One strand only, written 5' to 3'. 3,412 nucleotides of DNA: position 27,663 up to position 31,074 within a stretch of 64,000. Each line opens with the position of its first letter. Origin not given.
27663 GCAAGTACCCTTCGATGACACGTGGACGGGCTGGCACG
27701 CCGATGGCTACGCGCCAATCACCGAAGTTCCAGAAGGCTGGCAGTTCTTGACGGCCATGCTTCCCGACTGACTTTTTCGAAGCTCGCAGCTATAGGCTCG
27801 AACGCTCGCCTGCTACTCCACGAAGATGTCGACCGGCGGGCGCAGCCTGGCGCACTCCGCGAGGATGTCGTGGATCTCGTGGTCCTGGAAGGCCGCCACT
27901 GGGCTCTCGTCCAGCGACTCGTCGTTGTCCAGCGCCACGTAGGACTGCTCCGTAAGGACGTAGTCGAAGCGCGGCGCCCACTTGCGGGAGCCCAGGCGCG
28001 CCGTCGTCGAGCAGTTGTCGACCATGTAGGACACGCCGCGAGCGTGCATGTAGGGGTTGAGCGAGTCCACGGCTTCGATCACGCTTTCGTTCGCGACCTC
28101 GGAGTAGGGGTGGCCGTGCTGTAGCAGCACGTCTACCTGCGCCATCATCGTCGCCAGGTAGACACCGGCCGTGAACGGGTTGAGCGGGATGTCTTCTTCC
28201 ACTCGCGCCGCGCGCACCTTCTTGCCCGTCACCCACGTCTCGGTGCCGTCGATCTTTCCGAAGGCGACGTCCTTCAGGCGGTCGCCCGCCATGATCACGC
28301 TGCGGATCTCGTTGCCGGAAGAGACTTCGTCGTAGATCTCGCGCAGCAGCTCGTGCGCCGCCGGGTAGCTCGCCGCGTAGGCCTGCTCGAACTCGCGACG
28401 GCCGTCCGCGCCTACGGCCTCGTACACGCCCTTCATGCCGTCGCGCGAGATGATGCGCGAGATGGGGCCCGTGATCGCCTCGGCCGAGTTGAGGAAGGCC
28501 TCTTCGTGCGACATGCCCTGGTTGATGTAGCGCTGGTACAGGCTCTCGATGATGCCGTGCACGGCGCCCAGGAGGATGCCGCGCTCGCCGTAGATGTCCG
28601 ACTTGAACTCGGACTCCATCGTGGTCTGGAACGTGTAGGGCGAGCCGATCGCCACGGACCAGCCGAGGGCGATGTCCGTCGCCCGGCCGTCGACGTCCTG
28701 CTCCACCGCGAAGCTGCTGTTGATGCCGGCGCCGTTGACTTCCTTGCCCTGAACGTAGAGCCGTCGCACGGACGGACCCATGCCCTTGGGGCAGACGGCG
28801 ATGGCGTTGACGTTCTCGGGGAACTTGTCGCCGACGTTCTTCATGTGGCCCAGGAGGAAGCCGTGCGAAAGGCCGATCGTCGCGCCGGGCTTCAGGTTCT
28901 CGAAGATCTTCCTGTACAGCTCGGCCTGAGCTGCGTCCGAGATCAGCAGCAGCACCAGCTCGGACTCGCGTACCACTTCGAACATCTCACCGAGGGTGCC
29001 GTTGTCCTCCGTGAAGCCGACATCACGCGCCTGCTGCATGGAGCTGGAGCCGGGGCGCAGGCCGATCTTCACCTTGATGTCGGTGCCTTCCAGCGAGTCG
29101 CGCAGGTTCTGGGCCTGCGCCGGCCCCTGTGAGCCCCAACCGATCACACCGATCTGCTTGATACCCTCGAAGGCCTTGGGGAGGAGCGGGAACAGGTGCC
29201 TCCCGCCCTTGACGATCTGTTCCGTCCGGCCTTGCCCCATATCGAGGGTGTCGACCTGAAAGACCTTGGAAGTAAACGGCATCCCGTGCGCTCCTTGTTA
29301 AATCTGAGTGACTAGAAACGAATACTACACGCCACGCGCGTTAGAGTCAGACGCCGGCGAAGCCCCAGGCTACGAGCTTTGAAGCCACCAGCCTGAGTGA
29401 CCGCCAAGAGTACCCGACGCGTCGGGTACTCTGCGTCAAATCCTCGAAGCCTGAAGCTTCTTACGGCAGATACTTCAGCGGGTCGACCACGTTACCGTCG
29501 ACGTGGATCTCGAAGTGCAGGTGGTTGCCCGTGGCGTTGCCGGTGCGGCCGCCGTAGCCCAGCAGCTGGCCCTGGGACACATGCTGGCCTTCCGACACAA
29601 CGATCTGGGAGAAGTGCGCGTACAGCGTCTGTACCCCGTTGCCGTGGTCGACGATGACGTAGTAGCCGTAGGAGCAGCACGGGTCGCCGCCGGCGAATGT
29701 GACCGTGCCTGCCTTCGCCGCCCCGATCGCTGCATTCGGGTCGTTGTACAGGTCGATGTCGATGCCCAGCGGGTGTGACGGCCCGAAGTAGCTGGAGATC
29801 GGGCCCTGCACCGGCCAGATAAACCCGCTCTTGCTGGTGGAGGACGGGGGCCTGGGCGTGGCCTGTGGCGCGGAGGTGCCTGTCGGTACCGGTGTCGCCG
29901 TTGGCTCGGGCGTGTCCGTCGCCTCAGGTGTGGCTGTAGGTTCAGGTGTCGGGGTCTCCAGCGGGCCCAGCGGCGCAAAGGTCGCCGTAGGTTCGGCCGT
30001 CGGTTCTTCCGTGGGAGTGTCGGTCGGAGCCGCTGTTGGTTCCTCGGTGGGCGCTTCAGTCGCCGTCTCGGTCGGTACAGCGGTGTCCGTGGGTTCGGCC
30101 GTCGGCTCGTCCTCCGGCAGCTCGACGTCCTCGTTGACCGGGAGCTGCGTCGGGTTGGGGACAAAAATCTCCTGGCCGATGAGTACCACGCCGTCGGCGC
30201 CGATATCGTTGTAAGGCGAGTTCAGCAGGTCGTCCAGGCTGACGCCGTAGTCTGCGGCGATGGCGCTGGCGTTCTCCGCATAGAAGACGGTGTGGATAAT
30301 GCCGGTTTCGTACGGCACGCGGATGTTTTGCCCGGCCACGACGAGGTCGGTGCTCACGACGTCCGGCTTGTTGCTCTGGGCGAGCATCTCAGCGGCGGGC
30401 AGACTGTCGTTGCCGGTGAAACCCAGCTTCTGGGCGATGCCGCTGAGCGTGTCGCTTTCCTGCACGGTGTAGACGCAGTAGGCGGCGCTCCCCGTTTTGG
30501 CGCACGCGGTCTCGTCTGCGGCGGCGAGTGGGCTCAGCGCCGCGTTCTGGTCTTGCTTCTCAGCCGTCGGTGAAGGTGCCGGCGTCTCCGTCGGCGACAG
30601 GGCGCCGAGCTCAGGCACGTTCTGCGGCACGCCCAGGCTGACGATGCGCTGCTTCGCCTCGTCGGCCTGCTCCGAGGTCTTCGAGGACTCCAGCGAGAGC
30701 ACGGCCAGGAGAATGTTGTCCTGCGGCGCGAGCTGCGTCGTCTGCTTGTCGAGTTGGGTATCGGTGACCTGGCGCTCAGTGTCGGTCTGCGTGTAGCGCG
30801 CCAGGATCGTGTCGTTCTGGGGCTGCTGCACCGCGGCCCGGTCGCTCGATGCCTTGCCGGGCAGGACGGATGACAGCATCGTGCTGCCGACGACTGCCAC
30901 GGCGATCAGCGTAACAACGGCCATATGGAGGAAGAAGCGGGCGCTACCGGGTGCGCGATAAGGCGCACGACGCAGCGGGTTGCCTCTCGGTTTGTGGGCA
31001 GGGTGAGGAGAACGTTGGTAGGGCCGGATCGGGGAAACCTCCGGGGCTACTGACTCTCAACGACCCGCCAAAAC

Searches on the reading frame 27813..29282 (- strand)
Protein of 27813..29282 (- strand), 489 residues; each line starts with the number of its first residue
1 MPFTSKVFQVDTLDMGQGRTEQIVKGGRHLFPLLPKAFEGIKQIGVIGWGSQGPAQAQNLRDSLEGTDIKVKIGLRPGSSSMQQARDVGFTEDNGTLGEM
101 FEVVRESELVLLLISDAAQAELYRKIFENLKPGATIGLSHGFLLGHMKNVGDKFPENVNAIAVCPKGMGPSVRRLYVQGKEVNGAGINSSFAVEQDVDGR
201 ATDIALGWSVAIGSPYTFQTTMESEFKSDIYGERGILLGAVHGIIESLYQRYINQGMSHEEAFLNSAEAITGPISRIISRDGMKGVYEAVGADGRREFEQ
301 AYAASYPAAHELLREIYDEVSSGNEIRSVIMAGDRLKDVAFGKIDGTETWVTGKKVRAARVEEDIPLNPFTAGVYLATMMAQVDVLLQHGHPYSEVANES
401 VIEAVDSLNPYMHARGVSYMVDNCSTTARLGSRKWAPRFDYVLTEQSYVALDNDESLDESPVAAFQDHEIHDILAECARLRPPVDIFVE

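Call 74: search_protein_families(library=pfam, proteins=[window:27813-29282:-], max_evalue=0.00001)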
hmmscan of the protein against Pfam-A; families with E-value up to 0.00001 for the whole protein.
window:27813-29282:- (489 aa): 2 families
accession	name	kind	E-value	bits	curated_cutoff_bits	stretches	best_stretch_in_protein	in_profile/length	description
PF01450.25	KARI_C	-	2.1e-38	132.3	29.1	2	223-360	2-142/144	Ketol-acid reductoisomerase, C-terminal domain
PF07991.19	KARI_N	-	1.2e-33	116.5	20.6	1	42-214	5-161/165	Acetohydroxy acid isomeroreductase, NADPH-binding domain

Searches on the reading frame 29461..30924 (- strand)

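Call 74: search_protein_families(library=pfam, proteins=[window:29461-30924:-], max_evalue=0.00001)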
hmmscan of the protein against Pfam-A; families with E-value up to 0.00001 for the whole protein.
window:29461-30924:- (487 aa): 2 families
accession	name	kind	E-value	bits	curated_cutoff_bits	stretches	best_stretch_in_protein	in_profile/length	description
PF01551.29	Peptidase_M23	-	3.1e-27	95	28.7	1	390-482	6-96/96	Peptidase family M23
PF01476.26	LysM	-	1.3e-08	35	20.9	0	152-204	1-43/43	LysM domain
